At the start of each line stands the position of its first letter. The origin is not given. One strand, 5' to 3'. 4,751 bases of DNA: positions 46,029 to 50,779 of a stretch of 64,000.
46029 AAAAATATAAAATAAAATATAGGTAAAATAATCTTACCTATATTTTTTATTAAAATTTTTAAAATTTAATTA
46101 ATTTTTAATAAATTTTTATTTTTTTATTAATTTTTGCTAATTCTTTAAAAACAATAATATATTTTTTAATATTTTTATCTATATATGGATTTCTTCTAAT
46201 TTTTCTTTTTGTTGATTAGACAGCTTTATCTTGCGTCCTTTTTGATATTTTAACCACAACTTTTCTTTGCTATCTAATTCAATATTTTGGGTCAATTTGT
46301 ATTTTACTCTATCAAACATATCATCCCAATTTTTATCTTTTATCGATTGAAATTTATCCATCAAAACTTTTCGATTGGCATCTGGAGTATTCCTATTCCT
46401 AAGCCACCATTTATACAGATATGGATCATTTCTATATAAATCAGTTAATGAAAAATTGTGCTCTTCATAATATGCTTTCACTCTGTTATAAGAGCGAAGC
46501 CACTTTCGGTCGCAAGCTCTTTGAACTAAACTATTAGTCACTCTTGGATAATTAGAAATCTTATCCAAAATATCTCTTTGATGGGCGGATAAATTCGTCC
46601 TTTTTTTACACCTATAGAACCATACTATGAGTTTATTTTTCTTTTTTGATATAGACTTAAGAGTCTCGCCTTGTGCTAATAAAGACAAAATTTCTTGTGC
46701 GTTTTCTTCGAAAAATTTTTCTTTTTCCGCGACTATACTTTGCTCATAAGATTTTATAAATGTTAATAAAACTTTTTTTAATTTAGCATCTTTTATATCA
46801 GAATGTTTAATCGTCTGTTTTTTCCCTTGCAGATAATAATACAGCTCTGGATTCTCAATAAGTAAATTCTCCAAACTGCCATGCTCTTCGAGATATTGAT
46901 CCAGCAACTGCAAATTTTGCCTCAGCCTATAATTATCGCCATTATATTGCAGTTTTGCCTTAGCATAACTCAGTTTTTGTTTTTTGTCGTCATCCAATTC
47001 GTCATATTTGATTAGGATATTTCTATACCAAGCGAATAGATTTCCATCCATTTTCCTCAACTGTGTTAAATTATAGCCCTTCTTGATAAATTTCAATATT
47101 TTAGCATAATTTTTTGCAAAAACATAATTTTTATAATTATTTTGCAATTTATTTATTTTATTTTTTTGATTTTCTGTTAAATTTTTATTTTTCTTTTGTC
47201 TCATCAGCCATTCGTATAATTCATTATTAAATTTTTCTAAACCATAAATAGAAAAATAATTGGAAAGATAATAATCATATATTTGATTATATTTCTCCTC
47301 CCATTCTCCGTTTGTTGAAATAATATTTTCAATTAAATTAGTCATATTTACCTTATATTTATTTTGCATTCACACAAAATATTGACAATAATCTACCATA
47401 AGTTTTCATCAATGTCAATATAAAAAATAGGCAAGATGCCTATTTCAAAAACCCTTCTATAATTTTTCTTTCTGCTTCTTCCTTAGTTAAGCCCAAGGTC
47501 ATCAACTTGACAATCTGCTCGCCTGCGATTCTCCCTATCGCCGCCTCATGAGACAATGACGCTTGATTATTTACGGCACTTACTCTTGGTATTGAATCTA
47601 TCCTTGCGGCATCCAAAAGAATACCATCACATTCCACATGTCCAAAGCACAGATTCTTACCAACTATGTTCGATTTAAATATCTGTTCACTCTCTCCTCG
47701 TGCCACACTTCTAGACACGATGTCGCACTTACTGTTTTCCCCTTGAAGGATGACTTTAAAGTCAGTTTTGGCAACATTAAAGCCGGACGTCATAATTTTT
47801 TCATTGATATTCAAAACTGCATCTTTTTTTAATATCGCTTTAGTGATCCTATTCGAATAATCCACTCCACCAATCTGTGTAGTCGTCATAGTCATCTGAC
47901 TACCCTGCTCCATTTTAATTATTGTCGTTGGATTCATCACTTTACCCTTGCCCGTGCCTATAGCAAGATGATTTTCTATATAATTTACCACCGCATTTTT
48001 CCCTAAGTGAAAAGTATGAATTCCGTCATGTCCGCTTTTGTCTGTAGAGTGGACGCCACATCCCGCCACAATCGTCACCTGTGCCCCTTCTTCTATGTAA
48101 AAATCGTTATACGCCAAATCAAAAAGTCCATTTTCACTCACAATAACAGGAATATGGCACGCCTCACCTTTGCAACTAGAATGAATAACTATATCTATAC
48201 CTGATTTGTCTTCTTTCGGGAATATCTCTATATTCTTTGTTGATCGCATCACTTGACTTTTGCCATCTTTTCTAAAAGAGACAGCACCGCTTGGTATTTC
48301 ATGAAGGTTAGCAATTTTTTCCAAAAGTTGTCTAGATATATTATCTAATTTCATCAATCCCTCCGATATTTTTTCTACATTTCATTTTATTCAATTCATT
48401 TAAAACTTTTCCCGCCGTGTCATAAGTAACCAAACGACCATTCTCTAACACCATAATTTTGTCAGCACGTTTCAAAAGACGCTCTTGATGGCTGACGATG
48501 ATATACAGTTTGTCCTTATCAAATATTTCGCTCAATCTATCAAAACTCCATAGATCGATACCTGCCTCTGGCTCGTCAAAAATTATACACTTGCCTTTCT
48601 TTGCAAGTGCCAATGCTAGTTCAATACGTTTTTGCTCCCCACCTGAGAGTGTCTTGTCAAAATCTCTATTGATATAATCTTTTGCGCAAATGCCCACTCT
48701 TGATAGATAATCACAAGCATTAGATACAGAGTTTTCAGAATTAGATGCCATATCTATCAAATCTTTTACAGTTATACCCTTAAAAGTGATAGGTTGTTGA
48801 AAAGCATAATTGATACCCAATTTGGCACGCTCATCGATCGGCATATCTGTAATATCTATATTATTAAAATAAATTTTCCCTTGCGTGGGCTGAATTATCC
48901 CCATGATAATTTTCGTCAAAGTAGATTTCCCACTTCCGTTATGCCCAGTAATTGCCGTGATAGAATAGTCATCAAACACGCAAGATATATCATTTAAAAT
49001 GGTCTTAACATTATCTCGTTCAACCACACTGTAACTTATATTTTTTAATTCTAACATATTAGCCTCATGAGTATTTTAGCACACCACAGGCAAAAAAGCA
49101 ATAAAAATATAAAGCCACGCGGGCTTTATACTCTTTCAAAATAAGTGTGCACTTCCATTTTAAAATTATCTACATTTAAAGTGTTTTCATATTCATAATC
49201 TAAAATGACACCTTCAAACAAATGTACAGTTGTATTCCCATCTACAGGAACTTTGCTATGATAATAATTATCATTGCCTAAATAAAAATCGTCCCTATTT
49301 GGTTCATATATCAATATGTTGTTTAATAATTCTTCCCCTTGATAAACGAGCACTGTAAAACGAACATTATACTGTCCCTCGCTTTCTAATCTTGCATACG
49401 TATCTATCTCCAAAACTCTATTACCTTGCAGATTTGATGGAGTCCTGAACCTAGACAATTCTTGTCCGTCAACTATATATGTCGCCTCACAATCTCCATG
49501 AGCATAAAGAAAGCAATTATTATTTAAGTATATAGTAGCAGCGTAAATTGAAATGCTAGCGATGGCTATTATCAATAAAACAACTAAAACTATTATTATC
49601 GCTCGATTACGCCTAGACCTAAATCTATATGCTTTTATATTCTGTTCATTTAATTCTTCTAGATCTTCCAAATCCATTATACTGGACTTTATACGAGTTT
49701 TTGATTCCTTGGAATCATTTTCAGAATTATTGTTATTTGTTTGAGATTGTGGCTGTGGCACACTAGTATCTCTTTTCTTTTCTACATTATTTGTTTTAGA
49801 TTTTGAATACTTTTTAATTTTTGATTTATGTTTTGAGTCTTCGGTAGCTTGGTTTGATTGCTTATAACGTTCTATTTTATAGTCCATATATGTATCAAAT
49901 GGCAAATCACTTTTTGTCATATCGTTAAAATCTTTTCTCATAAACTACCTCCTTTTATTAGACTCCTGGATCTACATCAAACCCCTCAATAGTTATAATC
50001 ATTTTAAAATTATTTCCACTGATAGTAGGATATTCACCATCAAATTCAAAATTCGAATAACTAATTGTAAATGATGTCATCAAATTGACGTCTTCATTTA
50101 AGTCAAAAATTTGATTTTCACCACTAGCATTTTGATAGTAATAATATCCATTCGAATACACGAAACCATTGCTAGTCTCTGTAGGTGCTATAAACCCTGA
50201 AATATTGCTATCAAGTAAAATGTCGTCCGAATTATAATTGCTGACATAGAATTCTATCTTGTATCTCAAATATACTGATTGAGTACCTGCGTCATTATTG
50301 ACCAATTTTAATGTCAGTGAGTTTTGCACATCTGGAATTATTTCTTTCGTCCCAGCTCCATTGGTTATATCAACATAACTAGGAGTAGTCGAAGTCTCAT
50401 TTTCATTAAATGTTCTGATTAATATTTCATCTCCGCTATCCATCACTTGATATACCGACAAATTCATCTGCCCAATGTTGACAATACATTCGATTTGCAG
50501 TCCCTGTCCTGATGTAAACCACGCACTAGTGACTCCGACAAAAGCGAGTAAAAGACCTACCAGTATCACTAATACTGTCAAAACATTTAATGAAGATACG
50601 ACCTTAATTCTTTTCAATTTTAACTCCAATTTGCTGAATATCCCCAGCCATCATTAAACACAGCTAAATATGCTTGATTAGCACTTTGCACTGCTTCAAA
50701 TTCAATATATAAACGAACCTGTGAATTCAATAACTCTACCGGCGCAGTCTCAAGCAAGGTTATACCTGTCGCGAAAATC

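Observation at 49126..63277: Expanded SipW/TasA-like operon translationally chained to a giant GLUG adhesin gene: candidate undescribed fibre-plus-adhesin surface system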

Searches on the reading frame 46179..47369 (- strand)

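Call 22: search_protein_families(library=pfam, proteins=[window:46179-47369:-], max_evalue=0.001)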
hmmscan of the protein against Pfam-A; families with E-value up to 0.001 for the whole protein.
window:46179-47369:- (396 aa): 1 family
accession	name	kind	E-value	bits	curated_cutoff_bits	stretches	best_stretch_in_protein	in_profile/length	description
PF03457.19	HA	-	1.3e-05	25.9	28.4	0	287-329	2-46/64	Helicase associated domain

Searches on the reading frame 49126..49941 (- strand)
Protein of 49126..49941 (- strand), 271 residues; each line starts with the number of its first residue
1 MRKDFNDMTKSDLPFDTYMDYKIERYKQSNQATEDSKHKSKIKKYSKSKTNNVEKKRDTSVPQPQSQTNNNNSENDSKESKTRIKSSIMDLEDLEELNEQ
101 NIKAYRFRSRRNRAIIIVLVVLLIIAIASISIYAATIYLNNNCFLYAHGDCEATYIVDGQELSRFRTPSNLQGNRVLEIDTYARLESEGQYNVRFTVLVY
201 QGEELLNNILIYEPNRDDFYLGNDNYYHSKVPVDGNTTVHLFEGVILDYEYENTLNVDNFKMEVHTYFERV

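Call 5: search_protein_families(library=pfam, proteins=[window:49126-49941:-], max_evalue=0.1)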
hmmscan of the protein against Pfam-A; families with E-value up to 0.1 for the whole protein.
window:49126-49941:- (271 aa): 3 families
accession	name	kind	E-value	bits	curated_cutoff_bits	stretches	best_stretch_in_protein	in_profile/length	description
PF06644.16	ATP11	-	0.013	15.8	22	1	24-104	34-111/271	ATP11 protein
PF06733.21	DEAD_2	-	0.018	15.2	21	1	32-119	44-123/172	DEAD_2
PF03839.21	Sec62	-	0.059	13.6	27.8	1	25-127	10-116/191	Translocation protein Sec62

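Call 6: search_protein_families(library=ncbifam, proteins=[window:49126-49941:-], max_evalue=0.1)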
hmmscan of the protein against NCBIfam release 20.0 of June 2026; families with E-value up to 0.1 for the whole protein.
window:49126-49941:- (271 aa): 6 families
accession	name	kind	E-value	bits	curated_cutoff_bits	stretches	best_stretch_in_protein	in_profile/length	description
NF033483.0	PknB_PASTA_kin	equivalog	0.00027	20.1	450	1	24-134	253-356/563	Stk1 family PASTA domain-containing Ser/Thr kinase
NF002703.0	PRK02507.1-1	subfamily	0.0035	16.7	526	1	18-127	119-236/447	proton extrusion protein PcxA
NF050100.1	SepX_GlpR_3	exception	0.0077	16.1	150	1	35-130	35-121/209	divisome protein SepX/GlpR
NF052259.1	SCO2584_fam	equivalog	0.02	15.5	80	1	24-133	51-159/204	SCO2584 family spore wall biosynthesis protein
NF045516.2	SepX_GlpR_1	exception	0.021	14.6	160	1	30-131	114-209/293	divisome protein SepX/GlpR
NF050099.1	SepX_GlpR_2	exception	0.03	14.3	150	1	46-134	46-124/250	divisome protein SepX/GlpR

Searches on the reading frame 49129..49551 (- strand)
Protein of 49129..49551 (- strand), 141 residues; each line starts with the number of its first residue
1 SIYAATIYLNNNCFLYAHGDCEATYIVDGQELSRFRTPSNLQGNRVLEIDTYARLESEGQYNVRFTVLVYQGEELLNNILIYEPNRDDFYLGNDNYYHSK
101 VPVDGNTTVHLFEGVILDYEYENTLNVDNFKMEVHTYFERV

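Call 46: search_protein_families(library=pfam, proteins=[window:49129-49551:-], max_evalue=10)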
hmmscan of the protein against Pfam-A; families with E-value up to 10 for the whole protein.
window:49129-49551:- (141 aa): 0 families

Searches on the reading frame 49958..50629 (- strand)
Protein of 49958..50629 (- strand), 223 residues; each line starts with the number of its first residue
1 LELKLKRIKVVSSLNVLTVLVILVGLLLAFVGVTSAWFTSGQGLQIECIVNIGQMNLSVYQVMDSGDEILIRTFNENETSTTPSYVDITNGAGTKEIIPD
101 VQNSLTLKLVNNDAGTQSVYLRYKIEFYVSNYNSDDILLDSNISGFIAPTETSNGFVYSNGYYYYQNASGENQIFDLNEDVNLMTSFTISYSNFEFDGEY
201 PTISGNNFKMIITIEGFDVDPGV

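Call 5: search_protein_families(library=pfam, proteins=[window:49958-50629:-], max_evalue=0.1)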
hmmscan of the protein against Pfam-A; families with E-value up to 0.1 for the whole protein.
window:49958-50629:- (223 aa): 0 families

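Call 6: search_protein_families(library=ncbifam, proteins=[window:49958-50629:-], max_evalue=0.1)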
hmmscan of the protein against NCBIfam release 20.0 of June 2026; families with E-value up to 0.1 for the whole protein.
window:49958-50629:- (223 aa): 0 families

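Call 8: search_protein_families(library=ncbifam, proteins=[window:49958-50629:-], max_evalue=10)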
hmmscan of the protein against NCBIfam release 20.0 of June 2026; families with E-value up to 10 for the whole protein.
window:49958-50629:- (223 aa): 0 families

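Call 52: search_protein_families(library=ncbifam, alignment_id=A4, max_evalue=0.1)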
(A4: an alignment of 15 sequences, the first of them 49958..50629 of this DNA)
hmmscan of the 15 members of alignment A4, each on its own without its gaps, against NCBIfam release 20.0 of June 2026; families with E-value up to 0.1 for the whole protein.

A. member 1, window:49958-50629:- (223 aa): 0 families

B. families by the number of members that match (of 15 scanned): 4 families
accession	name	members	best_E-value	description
NF033597.1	denti_PrcA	2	0.0011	dentilisin complex subunit PrcA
TIGR01965.1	VCBS_repeat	1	0.0079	VCBS domain-containing protein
TIGR00340.1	zpr1_rel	1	0.035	zinc finger protein ZPR1 homolog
NF004373.0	PRK05740.1-3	1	0.078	preprotein translocase subunit SecE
